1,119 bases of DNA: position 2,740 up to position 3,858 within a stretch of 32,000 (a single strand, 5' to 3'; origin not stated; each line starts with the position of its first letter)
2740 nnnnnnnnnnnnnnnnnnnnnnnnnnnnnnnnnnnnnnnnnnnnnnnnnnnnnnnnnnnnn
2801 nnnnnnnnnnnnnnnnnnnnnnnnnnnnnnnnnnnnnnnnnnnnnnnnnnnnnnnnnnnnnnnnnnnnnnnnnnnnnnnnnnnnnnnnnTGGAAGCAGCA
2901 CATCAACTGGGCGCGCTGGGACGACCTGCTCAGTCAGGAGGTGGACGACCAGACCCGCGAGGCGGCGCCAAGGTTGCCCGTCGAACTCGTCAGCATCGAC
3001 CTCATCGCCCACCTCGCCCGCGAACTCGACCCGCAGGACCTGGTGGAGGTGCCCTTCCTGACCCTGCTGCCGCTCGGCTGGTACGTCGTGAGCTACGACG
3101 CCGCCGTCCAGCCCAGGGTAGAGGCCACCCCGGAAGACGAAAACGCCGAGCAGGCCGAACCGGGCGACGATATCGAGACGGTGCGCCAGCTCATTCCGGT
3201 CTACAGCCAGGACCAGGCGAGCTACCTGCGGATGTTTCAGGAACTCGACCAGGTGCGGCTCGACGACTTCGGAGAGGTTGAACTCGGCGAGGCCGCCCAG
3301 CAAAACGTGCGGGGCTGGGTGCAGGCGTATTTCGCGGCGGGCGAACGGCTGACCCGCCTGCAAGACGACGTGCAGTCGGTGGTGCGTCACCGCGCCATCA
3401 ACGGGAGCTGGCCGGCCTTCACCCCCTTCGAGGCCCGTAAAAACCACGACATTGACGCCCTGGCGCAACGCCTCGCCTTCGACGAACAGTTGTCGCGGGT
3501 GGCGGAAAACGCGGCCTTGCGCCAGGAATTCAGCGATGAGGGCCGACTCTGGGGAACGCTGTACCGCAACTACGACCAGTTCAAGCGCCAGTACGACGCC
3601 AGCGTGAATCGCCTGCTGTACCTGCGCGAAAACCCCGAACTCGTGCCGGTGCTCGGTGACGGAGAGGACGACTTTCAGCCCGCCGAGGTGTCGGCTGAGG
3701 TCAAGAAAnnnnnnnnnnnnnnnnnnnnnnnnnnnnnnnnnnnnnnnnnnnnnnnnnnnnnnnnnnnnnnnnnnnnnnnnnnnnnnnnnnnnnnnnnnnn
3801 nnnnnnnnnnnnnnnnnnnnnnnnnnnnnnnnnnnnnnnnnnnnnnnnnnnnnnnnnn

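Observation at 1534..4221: Stand-alone SF2 helicase fused to an HNH nuclease, with large unassigned linker and tail regions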

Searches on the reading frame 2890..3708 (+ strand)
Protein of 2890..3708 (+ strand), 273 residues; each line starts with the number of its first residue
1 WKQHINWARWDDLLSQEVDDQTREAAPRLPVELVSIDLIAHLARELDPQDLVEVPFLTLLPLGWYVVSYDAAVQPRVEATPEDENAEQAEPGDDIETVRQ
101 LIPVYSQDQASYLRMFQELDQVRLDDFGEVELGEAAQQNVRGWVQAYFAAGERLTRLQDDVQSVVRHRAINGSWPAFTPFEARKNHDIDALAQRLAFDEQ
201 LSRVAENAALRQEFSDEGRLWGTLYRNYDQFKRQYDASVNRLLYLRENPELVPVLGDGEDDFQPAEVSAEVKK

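Call 36: predict_structure(alignment_id=A2)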
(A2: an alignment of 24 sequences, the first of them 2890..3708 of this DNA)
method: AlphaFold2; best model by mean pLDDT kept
length: 273 residues; sequences in the alignment: 24
mean_pLDDT: 77.5   pTM: 0.65
mean pLDDT of the five models: 77.5, 75.8, 75.5, 74.0, 72.5
residues with pLDDT >= 90: 132; 70-90: 41; 50-70: 53; < 50: 47
segments of 3 or more residues with pLDDT < 50: 1-6, 8-37, 46-48, 256-261
pLDDT, mean of each block of 10 residues (from residue 1): 43 45 41 45 52 59 92 70 64 81 91 96 89 91 92 79 95 94 91 97 97 94 94 97 93 57 60 61
secondary structure, 60 per line:
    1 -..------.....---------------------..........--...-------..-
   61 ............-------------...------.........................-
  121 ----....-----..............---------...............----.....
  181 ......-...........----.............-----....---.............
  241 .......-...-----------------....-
elements in order: H10-14 H36-45 E61-72 E95-105 H106-119 H125-128 H134-147 H157-171 E176-179 H180-186 H188-198 H203-215 H221-224 H228-247 H269-272

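Call 41: fold_search(model_id=the predicted structure, library=pdb)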
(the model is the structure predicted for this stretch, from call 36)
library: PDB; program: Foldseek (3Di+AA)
matches with E <= 10: 80; with E <= 0.001: 0
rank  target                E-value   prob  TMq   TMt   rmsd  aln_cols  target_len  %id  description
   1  9wa9_A                1.4e+00  0.04  0.13  0.04  27.5       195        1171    8  SuperFi Cas9 - 22nt sgRNA - DNA ternary complex Class B (released 2025-12-31)
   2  9w7q_A                1.6e+00  0.04  0.15  0.05  26.5       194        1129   10  SuperFi Cas9 - 20nt sgRNA - DNA ternary complex Class A (released 2025-12-31)
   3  9w7u_A                1.6e+00  0.04  0.13  0.04  27.0       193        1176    9  SuperFi Cas9 - 20nt sgRNA - DNA ternary complex Class C (released 2025-12-31)
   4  5owv_C                2.1e+00  0.01  0.08  0.04  37.6       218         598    8  An oligomerised bacterial dynamin pair provides a mechanism for the long-range sensing and tethering of membranes (released 2018-09-05)
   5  4lms_C                2.2e+00  0.04  0.09  0.22   9.8        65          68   20  Light harvesting complex PC645 from the cryptophyte Chroomonas sp. CCMP270 (released 2014-06-18)
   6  6vr4_A                2.2e+00  0.03  0.12  0.02  26.3       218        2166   10  Virion-packaged DNA-dependent RNA polymerase of crAss-like phage phi14:2 (released 2020-07-29)
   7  5jzr_MODEL_1_A        2.7e+00  0.06  0.15  0.26   9.0        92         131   16  Solid-state MAS NMR structure of Acinetobacter phage 205 (AP205) coat protein in assembled capsid particles (released 2016-08-10)
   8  1pbx_A                2.8e+00  0.03  0.12  0.19  20.6       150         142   11  HAEMOGLOBIN OF THE ANTARCTIC FISH PAGOTHENIA BERNACCHII: AMINO ACID SEQUENCE, OXYGEN EQUILIBRIA AND CRYSTAL STRUCTURE  (released 1992-10-15)
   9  9g6k_LZ               3.2e+00  0.01  0.09  0.11  27.4       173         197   15  LSU structure derived from the LSU sample of the mitoribosome from T. gondii. (released 2024-12-11)
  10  6mmb_D                3.4e+00  0.01  0.09  0.05  21.4       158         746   12  Diheteromeric NMDA receptor GluN1/GluN2A in the 'Super-Splayed' conformation, in complex with glycine and glutamate, i (released 2018-11-28)
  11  7tlf_I                3.8e+00  0.04  0.12  0.26   8.7        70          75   16  Structure of the photoacclimated Light Harvesting Complex PE545 from Proteomonas sulcata (released 2022-02-09)
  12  4v4n_BL               3.8e+00  0.02  0.08  0.17   9.8        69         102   13  Structure of the Methanococcus jannaschii ribosome-SecYEBeta channel complex (released 2014-07-09)
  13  5lqp_AB               3.8e+00  0.02  0.11  0.17   9.8        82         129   16  Cryo-EM reconstruction of bacteriophage AP205 virus-like particles. (released 2016-12-14)
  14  6vqv_F                3.8e+00  0.02  0.11  0.09  20.0       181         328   10  Type I-F CRISPR-Csy complex with its inhibitor AcrF9 (released 2020-03-11)
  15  7z4c_B                3.8e+00  0.01  0.12  0.03  27.6       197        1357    8  SpCas9 bound to 6 nucleotide complementary DNA substrate (released 2022-08-31)
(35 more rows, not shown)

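Call 54: search_protein_families(library=pfam, alignment_id=A2, max_evalue=10)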
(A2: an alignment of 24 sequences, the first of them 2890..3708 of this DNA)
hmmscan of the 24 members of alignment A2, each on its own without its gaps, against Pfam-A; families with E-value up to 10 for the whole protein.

A. member 1, window:2890-3708:+ (273 aa): 0 families

B. families by the number of members that match (of 24 scanned): 11 families
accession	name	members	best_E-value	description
PF18040.7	BPA_C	1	0.014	beta porphyranase A C-terminal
PF13987.11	YedD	1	0.04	YedD-like protein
PF08136.16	SRA_like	1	0.055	Ribosome hibernation factor SRA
PF25318.1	WH_GDS1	1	0.094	GDS1 winged helix domain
PF18386.7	ROQ_II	1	0.13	Roquin II domain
PF03621.18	MbtH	1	0.13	MbtH-like protein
PF04286.17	DUF445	1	0.13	Protein of unknown function (DUF445)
PF10907.13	DUF2749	1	0.13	Protein of unknown function (DUF2749)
PF08463.15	EcoEI_R_C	1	0.16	EcoEI R protein C-terminal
PF11348.13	DUF3150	1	0.24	Protein of unknown function (DUF3150)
PF01153.25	Glypican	1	0.46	Glypican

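Call 55: search_solved_structures(query=A2, max_evalue=10)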
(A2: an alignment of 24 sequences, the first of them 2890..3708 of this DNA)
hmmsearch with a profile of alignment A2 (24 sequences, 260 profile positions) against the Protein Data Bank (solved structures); distinct sequences matched with E-value up to 10: 10.
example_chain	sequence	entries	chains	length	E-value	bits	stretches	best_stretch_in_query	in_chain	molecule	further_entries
3tnu_B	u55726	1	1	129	0.11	15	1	65-144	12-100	Keratin, type II cytoskeletal 5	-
5i0i_E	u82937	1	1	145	0.62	12.6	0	72-117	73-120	Calmodulin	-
9hxw_E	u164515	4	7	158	0.8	12.3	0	72-117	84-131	Calmodulin-1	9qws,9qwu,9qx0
9el6_C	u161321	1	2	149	0.89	12.1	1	72-117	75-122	Calmodulin-1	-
8zlx_B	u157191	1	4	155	1.3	11.5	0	72-117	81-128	Calmodulin (CaM)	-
6xxx_AAA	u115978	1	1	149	1.6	11.3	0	72-117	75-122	Calmodulin-1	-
4e50_A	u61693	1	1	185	2.8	10.5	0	72-118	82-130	Calmodulin, Linker, IQ motif of Neurogranin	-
3wfn_B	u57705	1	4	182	3.5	10.1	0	72-118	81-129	Calmodulin, Sodium channel protein type 8 subunit alpha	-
2n6a_A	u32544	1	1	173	4.3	9.8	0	72-117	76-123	human calmodulin/connexin-36 peptide hybrid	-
7nqc_A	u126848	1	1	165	5.5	9.5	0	72-117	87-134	Calmodulin-1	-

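Call 84: fold_search(model_id=the predicted structure, library=viral)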
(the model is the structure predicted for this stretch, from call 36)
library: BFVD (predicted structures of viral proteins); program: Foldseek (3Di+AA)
matches with E <= 10: 170; with E <= 0.001: 0
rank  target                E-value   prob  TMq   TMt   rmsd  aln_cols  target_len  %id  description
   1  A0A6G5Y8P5            7.6e-02  0.20  0.13  0.19  21.5       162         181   18  (no name in the UniProt tables at hand)
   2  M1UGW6                2.6e-01  0.04  0.09  0.11  40.1       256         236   11  Uncharacterized protein [Prochlorococcus phage P-SSP3]
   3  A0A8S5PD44            2.8e-01  0.11  0.14  0.19  23.1       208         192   14  Uncharacterized protein [Siphoviridae sp. ctO0R2]
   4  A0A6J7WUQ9            3.7e-01  0.04  0.11  0.08  30.6       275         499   14  Uncharacterized protein [uncultured Caudovirales phage]
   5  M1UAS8                3.7e-01  0.03  0.09  0.09  31.9       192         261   11  Gp165 [Prochlorococcus phage P-SSP10]
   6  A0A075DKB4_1          4.5e-01  0.09  0.17  0.05  17.1       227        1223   13  Polyprotein (Fragment) [Rhizoctonia solani endornavirus - RS002]
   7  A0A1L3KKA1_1          5.0e-01  0.09  0.20  0.06  16.0       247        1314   12  (no name in the UniProt tables at hand)
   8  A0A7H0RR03            5.3e-01  0.13  0.20  0.06  16.3       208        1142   14  RdRp [Plasmopara viticola lesion associated vivivirus 2]
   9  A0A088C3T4            6.0e-01  0.07  0.12  0.18  27.6       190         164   12  (no name in the UniProt tables at hand)
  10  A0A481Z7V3            7.1e-01  0.06  0.12  0.03  18.0       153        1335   16  DNA-directed DNA polymerase [Pithovirus LCPAC302]
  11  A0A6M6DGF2            8.5e-01  0.03  0.08  0.16  21.6       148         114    9  (no name in the UniProt tables at hand)
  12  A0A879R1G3            8.5e-01  0.03  0.11  0.17  18.8       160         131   15  Uncharacterized protein [Synechococcus phage S-SRM01]
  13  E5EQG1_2              1.2e+00  0.11  0.15  0.06  20.0       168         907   12  (no name in the UniProt tables at hand)
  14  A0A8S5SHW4            1.2e+00  0.04  0.12  0.14  33.1       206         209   11  Uncharacterized protein [Phage sp. ctqZP6]
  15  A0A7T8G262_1          1.4e+00  0.10  0.22  0.06  19.6       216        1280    9  Replicase large subunit [Soybean thrips virga-like virus 1]
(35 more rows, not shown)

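Call 91: search_protein_representatives(alignment_id=A2)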
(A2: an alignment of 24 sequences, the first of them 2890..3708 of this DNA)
Query: 24 sequences, 260 profile positions. Proteins with E-value up to 0.001 (for the whole library): 438; up to 1e-10: 310; up to 1e-30: 147. The best 150 are listed.
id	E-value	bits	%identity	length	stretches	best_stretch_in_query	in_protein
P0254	2.0e-92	325.6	-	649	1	1-260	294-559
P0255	1.0e-90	320.1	-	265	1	1-235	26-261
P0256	1.1e-90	320.0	-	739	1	1-260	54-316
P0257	5.9e-87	307.7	-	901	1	1-259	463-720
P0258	1.0e-85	303.6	-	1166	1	1-259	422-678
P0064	1.2e-85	303.4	-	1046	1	1-238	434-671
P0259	5.0e-83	294.8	-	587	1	1-259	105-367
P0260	2.0e-82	292.9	-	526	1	1-259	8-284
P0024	2.9e-82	292.3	-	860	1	1-260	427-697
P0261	2.3e-81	289.4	-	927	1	1-259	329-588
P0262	2.8e-81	289.1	-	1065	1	1-260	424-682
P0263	7.3e-79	281.2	-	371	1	1-250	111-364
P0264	1.5e-78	280.2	-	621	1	1-260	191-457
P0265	1.8e-78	279.9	-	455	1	1-259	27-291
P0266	5.0e-78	278.5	-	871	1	1-260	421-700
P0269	7.4e-76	271.3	-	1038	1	1-228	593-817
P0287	4.1e-68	246.0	-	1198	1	1-244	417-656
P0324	1.8e-54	201.2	-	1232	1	1-238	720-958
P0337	1.3e-50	188.6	-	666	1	86-259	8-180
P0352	2.9e-47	177.6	-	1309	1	1-256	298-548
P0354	8.9e-47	176.0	-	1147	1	1-240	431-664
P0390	1.0e-32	129.9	-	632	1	44-233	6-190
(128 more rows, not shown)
